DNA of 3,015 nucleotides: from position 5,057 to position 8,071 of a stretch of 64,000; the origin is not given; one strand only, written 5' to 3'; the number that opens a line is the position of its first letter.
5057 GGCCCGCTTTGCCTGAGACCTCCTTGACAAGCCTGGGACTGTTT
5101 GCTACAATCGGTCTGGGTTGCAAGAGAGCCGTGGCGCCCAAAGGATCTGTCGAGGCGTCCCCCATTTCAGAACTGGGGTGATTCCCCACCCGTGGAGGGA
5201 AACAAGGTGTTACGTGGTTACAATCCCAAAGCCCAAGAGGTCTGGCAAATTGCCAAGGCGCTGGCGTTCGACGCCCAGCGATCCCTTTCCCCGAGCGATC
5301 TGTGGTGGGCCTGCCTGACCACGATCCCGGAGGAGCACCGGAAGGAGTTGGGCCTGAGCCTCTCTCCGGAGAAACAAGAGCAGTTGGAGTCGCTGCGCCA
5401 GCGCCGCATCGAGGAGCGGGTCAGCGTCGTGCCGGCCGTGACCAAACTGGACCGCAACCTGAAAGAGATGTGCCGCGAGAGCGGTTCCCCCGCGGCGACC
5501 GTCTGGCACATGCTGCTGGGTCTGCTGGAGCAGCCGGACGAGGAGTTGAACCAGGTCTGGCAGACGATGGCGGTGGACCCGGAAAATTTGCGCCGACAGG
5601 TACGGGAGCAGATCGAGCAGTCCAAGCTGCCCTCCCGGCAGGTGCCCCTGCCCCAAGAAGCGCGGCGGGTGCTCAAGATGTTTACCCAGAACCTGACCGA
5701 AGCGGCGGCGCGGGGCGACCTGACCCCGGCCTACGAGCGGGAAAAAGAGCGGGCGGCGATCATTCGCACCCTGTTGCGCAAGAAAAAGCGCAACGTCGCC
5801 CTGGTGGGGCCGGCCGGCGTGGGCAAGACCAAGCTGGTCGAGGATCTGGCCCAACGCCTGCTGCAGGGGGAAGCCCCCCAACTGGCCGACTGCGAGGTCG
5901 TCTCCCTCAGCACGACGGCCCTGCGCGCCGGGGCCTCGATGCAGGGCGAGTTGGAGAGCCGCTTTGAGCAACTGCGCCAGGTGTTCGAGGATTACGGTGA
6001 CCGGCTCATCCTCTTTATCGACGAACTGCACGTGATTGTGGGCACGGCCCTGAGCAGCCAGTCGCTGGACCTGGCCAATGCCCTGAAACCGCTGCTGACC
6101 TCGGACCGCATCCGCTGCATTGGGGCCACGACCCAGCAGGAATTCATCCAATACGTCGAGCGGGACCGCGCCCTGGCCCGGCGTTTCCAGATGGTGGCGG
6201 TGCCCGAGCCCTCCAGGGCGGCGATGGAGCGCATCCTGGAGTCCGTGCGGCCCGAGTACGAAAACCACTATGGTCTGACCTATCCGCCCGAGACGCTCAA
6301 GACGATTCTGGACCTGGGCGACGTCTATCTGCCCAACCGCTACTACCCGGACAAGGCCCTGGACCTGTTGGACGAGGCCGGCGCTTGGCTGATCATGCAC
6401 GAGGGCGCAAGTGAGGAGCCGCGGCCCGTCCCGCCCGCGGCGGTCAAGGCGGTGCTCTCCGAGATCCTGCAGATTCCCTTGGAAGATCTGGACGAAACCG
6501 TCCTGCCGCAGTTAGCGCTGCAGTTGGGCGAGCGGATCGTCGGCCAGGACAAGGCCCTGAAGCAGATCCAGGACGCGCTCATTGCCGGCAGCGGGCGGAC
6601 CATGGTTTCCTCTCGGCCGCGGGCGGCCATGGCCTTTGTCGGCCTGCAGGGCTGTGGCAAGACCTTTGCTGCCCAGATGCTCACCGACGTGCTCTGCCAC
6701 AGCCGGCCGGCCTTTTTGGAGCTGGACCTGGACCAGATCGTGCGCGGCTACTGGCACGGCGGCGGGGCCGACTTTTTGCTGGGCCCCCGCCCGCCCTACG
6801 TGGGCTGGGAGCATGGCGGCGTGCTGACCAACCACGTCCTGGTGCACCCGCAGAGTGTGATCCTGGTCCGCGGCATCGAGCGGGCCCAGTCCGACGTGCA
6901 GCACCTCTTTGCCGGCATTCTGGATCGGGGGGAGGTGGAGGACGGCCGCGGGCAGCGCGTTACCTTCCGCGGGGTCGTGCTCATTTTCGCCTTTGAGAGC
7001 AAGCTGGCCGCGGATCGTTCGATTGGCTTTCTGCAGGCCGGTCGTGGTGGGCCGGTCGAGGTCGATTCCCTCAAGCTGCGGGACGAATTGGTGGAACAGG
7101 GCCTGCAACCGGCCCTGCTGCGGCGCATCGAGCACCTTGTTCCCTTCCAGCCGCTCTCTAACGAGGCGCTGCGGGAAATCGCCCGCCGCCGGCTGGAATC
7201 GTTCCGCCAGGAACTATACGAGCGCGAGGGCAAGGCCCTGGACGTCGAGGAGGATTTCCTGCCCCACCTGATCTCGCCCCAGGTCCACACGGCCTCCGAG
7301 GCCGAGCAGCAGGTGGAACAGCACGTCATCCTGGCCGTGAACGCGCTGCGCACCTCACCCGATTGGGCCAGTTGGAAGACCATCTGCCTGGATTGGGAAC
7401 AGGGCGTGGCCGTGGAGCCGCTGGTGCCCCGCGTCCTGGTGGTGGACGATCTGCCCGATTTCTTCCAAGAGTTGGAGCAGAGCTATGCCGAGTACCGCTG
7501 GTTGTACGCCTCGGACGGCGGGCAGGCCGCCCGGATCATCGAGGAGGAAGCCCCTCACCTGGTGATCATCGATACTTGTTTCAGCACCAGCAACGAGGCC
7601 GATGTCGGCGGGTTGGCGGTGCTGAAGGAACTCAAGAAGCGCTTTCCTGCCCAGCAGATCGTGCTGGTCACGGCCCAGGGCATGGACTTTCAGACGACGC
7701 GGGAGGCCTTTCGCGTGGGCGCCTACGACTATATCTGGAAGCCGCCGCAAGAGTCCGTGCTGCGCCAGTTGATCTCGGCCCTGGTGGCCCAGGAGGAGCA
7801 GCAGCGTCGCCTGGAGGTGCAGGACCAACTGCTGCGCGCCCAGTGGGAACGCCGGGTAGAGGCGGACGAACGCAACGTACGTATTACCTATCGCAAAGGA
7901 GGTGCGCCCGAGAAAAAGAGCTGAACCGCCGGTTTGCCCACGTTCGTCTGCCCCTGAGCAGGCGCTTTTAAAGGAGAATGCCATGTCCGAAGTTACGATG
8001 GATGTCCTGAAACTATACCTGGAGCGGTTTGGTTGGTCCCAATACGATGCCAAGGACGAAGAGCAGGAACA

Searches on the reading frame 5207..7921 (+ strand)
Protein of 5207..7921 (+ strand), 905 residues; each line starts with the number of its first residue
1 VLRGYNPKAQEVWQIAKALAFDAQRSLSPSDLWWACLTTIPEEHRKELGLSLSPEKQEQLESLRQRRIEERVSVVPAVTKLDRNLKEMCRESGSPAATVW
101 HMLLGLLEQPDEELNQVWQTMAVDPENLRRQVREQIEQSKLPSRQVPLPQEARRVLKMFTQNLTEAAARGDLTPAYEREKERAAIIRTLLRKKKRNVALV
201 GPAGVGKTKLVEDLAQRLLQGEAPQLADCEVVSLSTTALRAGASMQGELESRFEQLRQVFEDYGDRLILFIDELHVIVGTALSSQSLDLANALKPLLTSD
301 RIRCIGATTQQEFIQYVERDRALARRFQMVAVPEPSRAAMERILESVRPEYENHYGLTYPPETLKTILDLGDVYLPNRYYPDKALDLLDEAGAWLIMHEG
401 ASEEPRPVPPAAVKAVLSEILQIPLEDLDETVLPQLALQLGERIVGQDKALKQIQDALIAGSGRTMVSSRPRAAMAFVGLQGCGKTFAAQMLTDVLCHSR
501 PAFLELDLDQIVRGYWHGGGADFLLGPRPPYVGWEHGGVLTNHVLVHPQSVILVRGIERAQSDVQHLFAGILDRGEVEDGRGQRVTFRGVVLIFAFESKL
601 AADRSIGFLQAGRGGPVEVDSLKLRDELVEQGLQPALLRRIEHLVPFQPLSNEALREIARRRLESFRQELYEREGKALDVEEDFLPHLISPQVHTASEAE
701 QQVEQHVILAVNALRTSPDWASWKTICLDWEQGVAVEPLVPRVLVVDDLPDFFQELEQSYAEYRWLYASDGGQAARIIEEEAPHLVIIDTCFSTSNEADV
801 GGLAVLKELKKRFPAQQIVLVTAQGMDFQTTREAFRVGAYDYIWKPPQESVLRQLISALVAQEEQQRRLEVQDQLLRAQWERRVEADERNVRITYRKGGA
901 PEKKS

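Call 4: search_protein_families(library=pfam, proteins=[window:5207-7921:+], max_evalue=1)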
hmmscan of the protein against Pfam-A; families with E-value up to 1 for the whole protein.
window:5207-7921:+ (905 aa): 40 families (the best 25 are shown)
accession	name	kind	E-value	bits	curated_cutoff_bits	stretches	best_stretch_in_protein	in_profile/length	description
PF07724.20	AAA_2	-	4.7e-22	79.2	27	1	471-642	2-164/166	AAA domain (Cdc48 subfamily)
PF17871.7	AAA_lid_9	-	8.9e-15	54.9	22.8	1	340-403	5-68/104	AAA lid domain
PF00004.35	AAA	-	3.2e-14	54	21.2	1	198-327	2-123/131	ATPase family associated with various cellular activities (AAA)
PF00072.30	Response_reg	-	6.2e-13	49.3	30.2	1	743-856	1-110/111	Response regulator receiver domain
PF05621.17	TniB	-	5.6e-09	36.1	22.4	1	189-334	30-186/189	Bacterial TniB protein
PF13401.12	AAA_22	-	7.1e-09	36.5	27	1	192-291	3-102/130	AAA domain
PF12775.13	AAA_7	-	1e-07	32.1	25.8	1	182-276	21-111/181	P-loop containing dynein motor region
PF07728.20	AAA_5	-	5.5e-07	30.1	22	1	196-219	1-24/139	AAA domain (dynein-related subfamily)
PF13604.12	AAA_30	-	5.7e-07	29.9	27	1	181-323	5-140/191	AAA domain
PF13191.12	AAA_16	-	1.1e-06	29.7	32.6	1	176-299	3-161/167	AAA ATPase domain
PF13173.12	AAA_14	-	3.4e-06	27.5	27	1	194-277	2-74/129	AAA domain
PF05729.18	NACHT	-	1.3e-05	25.5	26.7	1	196-237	2-43/167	NACHT domain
PF13481.12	AAA_25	-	4.2e-05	23.7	27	1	182-268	22-106/195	AAA domain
PF13671.12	AAA_33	-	0.00026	21.8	27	1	198-236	3-32/143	AAA domain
PF20720.3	nSTAND3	-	0.00037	20.7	27.2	1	192-222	15-45/155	Novel STAND NTPase 3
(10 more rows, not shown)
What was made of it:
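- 5207..7924 (+): Clp-REC ATPase gene (905 aa from GTG 5207; the mechanical ORF begins at TTG 5099). It encodes a Clp_N-like helical N-domain, AAA+ D1, AAA+ D2, a receiver domain, and a C-terminal helix plus beta-hairpin. Pfam AAA, AAA_lid_9, AAA_2 and Response_reg above cut-off; Clp_N 20.4 vs 20.7 bits (call 4).
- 7424..7756 (+): Receiver (REC) domain with D747/D748, phospho-acceptor D789 (7571-7573), T822 and K845. Pfam Response_reg 49.3 vs 30.2 bits (call 4).
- On Clp/Hsp100 class I, ClpA type (the neighbouring ATPase): AAA, AAA_lid_9 and AAA_2 (call 4).
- On Response regulator receiver domain: 49.3 vs 30.2 bits (call 4).
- Checked: AAA + AAA_lid_9 + AAA_2 + Response_reg (call 4).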

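Call 5: search_protein_families(library=ncbifam, proteins=[window:5207-7921:+], max_evalue=1)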
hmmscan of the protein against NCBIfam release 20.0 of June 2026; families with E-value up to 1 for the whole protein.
window:5207-7921:+ (905 aa): 97 families (the best 25 are shown)
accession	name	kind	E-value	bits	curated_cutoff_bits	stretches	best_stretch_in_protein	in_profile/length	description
TIGR03345.1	VI_ClpV1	equivalog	2.9e-111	373.2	884.95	3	150-398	164-413/852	type VI secretion system ATPase TssH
TIGR02639.1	ClpA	equivalog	1.6e-108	363.9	993.15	1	87-690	91-691/734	ATP-dependent Clp protease ATP-binding subunit ClpA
TIGR03346.1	chaperone_ClpB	equivalog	5.1e-103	346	1232.1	2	69-398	73-399/853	ATP-dependent chaperone ClpB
NF008263.0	PRK11034.1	equivalog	1.2e-87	294.6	1350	1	153-683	166-685/758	ATP-dependent Clp protease ATP-binding subunit ClpA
NF033607.0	disagg_AAA_ClpG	exception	2.9e-85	286.9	1900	2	70-394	160-485/932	AAA family protein disaggregase ClpG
NF033606.1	heat_AAA_ClpK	exception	1.9e-84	284.2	1900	2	68-422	179-527/949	heat shock survival AAA family ATPase ClpK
NF008118.0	PRK10865.1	equivalog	1.5e-83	281.2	1417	2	150-398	155-404/857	ATP-dependent chaperone ClpB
TIGR02915.1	PEP_resp_reg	equivalog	5.7e-11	41.9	502.6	1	743-871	1-131/445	PEP-CTERM-box response regulator transcription factor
NF051870.1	NAssimRespRegNtrX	equivalog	1.7e-10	40.4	600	1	743-873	4-130/452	nitrogen assimilation response regulator NtrX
TIGR02154.1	PhoB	equivalog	2.9e-09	36.6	296.2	1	742-894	4-156/226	phosphate regulon transcriptional regulator PhoB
NF041946.1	LuxO_transreg_Vib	equivalog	4.2e-09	35.7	800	1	769-880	27-132/463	quorum-sensing sigma-54 dependent transcriptional regulator LuxO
NF033791.1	ActR_PrrA_rreg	equivalog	7.1e-08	32.6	250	1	743-896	4-154/173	ActR/PrrA/RegA family redox response regulator transcription factor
NF053512.1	nitric_RR_NosR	exception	8e-08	31.7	400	1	743-879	1-134/422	response regulator c-di-GMP phosphodiesterase, NosR family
TIGR01818.1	ntrC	equivalog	8e-08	31.5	558.6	1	743-873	1-127/463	nitrogen regulation protein NR(I)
NF047793.1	ResRegPgtA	equivalog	1.2e-07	30.9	650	1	743-873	8-135/414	two-component system response regulator PgtA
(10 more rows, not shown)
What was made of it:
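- On Clp/Hsp100 class I, ClpA type (the neighbouring ATPase): 364 vs 993 for ClpA, 346 vs 1232 for ClpB, and 373 vs 885 for ClpV (call 5).
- Closest known: ClpA. Different: Scores are far below the NCBIfam cut-offs for ClpA, ClpB and ClpV (call 5).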

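Call 17: search_solved_structures(query=window:5207-7921:+, max_evalue=1e-20, show_alignments=2)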
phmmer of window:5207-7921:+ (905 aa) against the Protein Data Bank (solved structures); distinct sequences matched with E-value up to 1e-20: 49.
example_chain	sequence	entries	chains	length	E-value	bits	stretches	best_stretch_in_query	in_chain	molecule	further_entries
1ksf_X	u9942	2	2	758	1.6e-87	297.8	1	139-683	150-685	ATP-DEPENDENT CLP PROTEASE ATP-BINDING SUBUNIT CLPA | ClpA protein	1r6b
6w1z_A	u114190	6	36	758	2.3e-87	297.3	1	138-683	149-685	ATP-dependent Clp protease ATP-binding subunit ClpA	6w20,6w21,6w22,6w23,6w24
7uiv_A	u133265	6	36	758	4.3e-87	296.4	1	154-683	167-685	ATP-dependent Clp protease ATP-binding subunit ClpA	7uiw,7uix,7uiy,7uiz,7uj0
6uqe_A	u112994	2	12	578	2.8e-86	293.7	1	157-683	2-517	ATP-dependent Clp protease ATP-binding subunit ClpA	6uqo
9ip0_A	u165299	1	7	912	4.2e-81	276.6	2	73-395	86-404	Chaperone protein ClpB1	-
8a8u_A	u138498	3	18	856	1e-80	275.2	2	152-396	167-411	ATP-dependent Clp protease ATP-binding subunit ClpC1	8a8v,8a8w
3j3s_A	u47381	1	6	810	1e-78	268.7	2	48-395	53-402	Negative regulator of genetic competence ClpC/MecB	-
6d00_1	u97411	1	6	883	2.5e-78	267.4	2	101-393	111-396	Calcarisporiella thermophila Hsp104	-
3j3r_A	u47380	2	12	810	6.4e-78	266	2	48-395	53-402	Negative regulator of genetic competence ClpC/MecB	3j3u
7abr_A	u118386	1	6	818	6.6e-78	266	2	48-395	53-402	Negative regulator of genetic competence ClpC/MecB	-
3j3t_A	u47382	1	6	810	1.2e-77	265.1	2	48-395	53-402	Negative regulator of genetic competence ClpC/MecB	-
9if4_A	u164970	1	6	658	4.1e-77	263.3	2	155-396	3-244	ATP-dependent Clp protease ATP-binding subunit ClpC1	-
29hb_b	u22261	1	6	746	4.4e-77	263.3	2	156-395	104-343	ATP-dependent Clp protease, ATP-binding subunit ClpE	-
6em9_A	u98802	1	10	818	8.3e-77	262.3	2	99-394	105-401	ATP-dependent Clp protease ATP-binding subunit ClpC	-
6em8_A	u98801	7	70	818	8.4e-77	262.3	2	99-394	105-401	ATP-dependent Clp protease ATP-binding subunit ClpC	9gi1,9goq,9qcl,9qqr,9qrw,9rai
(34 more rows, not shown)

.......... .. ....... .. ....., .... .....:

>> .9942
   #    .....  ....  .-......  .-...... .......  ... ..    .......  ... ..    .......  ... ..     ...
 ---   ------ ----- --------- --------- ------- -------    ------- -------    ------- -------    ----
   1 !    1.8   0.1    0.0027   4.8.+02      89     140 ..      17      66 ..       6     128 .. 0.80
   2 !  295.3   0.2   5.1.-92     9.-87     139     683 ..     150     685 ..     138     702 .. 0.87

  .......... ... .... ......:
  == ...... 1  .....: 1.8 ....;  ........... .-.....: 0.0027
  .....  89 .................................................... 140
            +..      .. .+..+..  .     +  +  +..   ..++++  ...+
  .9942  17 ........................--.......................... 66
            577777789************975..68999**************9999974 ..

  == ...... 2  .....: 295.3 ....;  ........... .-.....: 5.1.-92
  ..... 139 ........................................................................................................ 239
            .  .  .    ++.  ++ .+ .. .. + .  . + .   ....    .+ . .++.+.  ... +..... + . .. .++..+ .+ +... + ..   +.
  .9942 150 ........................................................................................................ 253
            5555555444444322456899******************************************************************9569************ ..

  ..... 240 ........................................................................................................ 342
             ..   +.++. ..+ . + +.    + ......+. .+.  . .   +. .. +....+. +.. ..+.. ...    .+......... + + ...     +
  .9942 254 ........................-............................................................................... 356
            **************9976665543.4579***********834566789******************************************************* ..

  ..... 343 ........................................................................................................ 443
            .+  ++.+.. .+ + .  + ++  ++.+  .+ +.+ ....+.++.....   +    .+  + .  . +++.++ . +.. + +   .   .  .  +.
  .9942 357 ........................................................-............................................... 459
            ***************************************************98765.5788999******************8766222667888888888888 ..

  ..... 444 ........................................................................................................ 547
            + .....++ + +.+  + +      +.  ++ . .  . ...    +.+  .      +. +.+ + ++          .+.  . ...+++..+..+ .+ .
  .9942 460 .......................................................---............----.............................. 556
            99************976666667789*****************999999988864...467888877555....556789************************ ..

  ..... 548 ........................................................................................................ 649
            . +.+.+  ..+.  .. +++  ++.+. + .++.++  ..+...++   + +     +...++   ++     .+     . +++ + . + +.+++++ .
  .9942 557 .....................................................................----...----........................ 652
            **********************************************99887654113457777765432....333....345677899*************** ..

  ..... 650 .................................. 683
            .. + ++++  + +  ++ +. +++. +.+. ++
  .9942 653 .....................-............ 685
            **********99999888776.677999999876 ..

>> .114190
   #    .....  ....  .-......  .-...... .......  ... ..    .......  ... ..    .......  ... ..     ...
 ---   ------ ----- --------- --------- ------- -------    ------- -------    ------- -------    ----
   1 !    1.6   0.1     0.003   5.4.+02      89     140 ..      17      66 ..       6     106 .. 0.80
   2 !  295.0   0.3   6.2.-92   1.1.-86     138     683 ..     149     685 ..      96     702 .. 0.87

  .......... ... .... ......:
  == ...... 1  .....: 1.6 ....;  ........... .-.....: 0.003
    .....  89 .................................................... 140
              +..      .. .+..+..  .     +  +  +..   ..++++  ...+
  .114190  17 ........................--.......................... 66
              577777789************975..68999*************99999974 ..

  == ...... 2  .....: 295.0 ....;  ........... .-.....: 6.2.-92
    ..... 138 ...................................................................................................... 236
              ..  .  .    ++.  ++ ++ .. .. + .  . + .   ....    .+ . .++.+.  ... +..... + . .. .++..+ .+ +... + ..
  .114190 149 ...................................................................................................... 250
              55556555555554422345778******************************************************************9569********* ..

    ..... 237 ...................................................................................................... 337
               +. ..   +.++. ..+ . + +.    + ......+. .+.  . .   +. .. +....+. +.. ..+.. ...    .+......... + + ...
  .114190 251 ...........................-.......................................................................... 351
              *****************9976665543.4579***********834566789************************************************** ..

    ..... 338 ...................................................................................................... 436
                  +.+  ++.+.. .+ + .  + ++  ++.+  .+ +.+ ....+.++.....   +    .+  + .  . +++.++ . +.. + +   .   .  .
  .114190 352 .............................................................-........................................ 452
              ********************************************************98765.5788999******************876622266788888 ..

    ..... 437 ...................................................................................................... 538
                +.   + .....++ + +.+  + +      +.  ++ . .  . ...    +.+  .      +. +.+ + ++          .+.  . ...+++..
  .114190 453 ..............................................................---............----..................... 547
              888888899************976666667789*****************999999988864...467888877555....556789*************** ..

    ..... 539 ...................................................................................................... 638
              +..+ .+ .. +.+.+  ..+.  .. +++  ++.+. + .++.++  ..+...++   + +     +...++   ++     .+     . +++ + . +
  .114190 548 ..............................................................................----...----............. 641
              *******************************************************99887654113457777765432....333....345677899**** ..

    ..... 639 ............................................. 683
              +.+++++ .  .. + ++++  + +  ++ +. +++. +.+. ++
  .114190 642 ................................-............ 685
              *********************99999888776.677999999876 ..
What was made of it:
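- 6641..6880 (+): D2 Walker A kept (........), D2 pore loop kept (PPYVGWE), D2 Walker B lost (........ where ClpA has LLLDEIE). ClpA alignment (call 17).
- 7019..7036 (+): SIGFLQ: a hydrophobic-Gly-Phe loop at the position of the ClpA IGL loop that docks ClpP. Aligned with ClpA KSIGLIH (call 17).
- On Clp/Hsp100 class I, ClpA type (the neighbouring ATPase): One contiguous alignment to ClpA, but two separate stretches to ClpB and ClpC (call 17).
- Closest known: ClpA. Same: It has a hydrophobic-Gly-Phe loop where ClpA has IGL (call 17).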

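Call 53: find_homologous_proteins(query=window:5207-7921:+, max_evalue=1e-100)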
Query window:5207-7921:+ (905 aa): 61 proteins with E <= 1e-100 among 8000 candidates.
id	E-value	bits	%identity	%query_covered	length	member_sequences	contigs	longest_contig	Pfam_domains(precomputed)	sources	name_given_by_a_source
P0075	0.0e+0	2015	100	100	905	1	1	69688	PF13173.13,PF02861.26,PF13604.13,PF00004.36,PF13401.13,PF23569.2,PF17871.8,PF07728.21,PF00072.31,PF13191.13,PF07724.21,PF12775.14,PF05729.19,PF05621.18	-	-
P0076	0.0e+0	1458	72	99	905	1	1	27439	PF13604.13,PF00004.36,PF13401.13,PF17871.8,PF07728.21,PF00072.31,PF13191.13,PF07724.21,PF12775.14,PF05729.19,PF05621.18,PF13481.13,PF20720.4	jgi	jgi:ATP-dependent Clp protease ATP-binding subunit ClpA/ActR/RegA family two-component response regu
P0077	0.0e+0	1431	71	99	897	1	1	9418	PF02861.26,PF07724.21,PF13604.13,PF12775.14,PF00004.36,PF13401.13,PF17871.8,PF07728.21,PF00072.31,PF05621.18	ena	-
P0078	0.0e+0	1420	71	99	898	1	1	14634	PF13604.13,PF00004.36,PF13401.13,PF17871.8,PF07728.21,PF00072.31,PF13191.13,PF07724.21,PF12775.14,PF05729.19,PF05621.18,PF13481.13,PF20720.4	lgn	-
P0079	0.0e+0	1396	69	99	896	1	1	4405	PF13604.13,PF00004.36,PF13401.13,PF23569.2,PF17871.8,PF07728.21,PF00072.31,PF13191.13,PF01695.24,PF07724.21,PF12775.14,PF05729.19,PF00910.29,PF05621.18,PF13481.13,PF20720.4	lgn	-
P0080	0.0e+0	1383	68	99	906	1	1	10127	PF13604.13,PF00004.36,PF13401.13,PF17871.8,PF01637.25,PF07728.21,PF00072.31,PF13191.13,PF01695.24,PF07724.21,PF12775.14,PF05729.19,PF00910.29,PF05621.18,PF20720.4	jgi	jgi:ATP-dependent Clp protease ATP-binding subunit ClpA/ActR/RegA family two-component response regu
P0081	0.0e+0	1362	68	99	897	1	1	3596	PF13604.13,PF00004.36,PF13401.13,PF17871.8,PF07728.21,PF00072.31,PF13191.13,PF01695.24,PF07724.21,PF12775.14,PF05729.19,PF05621.18,PF13481.13,PF20720.4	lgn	-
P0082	0.0e+0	1362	68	99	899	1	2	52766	PF13604.13,PF00004.36,PF13401.13,PF17871.8,PF07728.21,PF00072.31,PF13191.13,PF07724.21,PF12775.14,PF05729.19,PF00910.29,PF05621.18,PF13481.13,PF20720.4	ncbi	-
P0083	0.0e+0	1358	68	99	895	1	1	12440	PF02861.26,PF13604.13,PF00004.36,PF13401.13,PF23569.2,PF17871.8,PF07728.21,PF00072.31,PF13191.13,PF07724.21,PF12775.14,PF05621.18,PF20720.4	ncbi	-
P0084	1.6e-261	888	48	100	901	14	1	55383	PF13173.13,PF00004.36,PF13401.13,PF17871.8,PF01637.25,PF07728.21,PF00072.31,PF13191.13,PF07724.21,PF12775.14,PF05729.19,PF05621.18,PF13481.13,PF20720.4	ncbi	-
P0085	9.7e-260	883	47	97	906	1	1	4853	PF13173.13,PF00004.36,PF13401.13,PF17871.8,PF01637.25,PF07728.21,PF00072.31,PF13191.13,PF07724.21,PF05729.19,PF05621.18,PF13481.13,PF20720.4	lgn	-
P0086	2.1e-257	875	47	99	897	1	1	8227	PF13173.13,PF00004.36,PF13401.13,PF17871.8,PF01637.25,PF07728.21,PF00072.31,PF13191.13,PF07724.21,PF12775.14,PF05729.19,PF05621.18,PF13481.13,PF20720.4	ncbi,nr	ncbi:MAG: AAA family ATPase [Armatimonadetes bacterium]|nr:AAA family ATPase [Armatimonadota bacteri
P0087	1.8e-254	865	48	99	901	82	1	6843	PF00004.36,PF13401.13,PF17871.8,PF13238.13,PF07728.21,PF00072.31,PF13191.13,PF07724.21,PF12775.14,PF05729.19,PF05621.18,PF13481.13,PF20720.4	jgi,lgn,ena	-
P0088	2.6e-254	865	48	99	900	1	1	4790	PF00004.36,PF13401.13,PF17871.8,PF13238.13,PF07728.21,PF00072.31,PF13191.13,PF07724.21,PF12775.14,PF05729.19,PF05621.18,PF25199.2,PF13481.13,PF20720.4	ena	-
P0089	1.1e-251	856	47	99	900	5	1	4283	PF00004.36,PF13401.13,PF17871.8,PF07728.21,PF00072.31,PF13191.13,PF07724.21,PF12775.14,PF05729.19,PF05621.18,PF13481.13,PF20720.4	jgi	-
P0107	1.9e-212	726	44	97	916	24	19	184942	PF00004.36,PF13401.13,PF17871.8,PF07728.21,PF00072.31,PF13191.13,PF07724.21,PF12775.14,PF05729.19,PF13521.13,PF05621.18,PF13481.13,PF20720.4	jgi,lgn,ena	jgi:ATP-dependent Clp protease ATP-binding subunit ClpA/ActR/RegA family two-component response regu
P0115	4.2e-162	560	47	68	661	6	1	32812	PF07724.21,PF12775.14,PF00004.36,PF13401.13,PF17871.8,PF07728.21,PF05621.18,PF13481.13,PF20720.4,PF13191.13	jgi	jgi:ATP-dependent Clp protease ATP-binding subunit ClpA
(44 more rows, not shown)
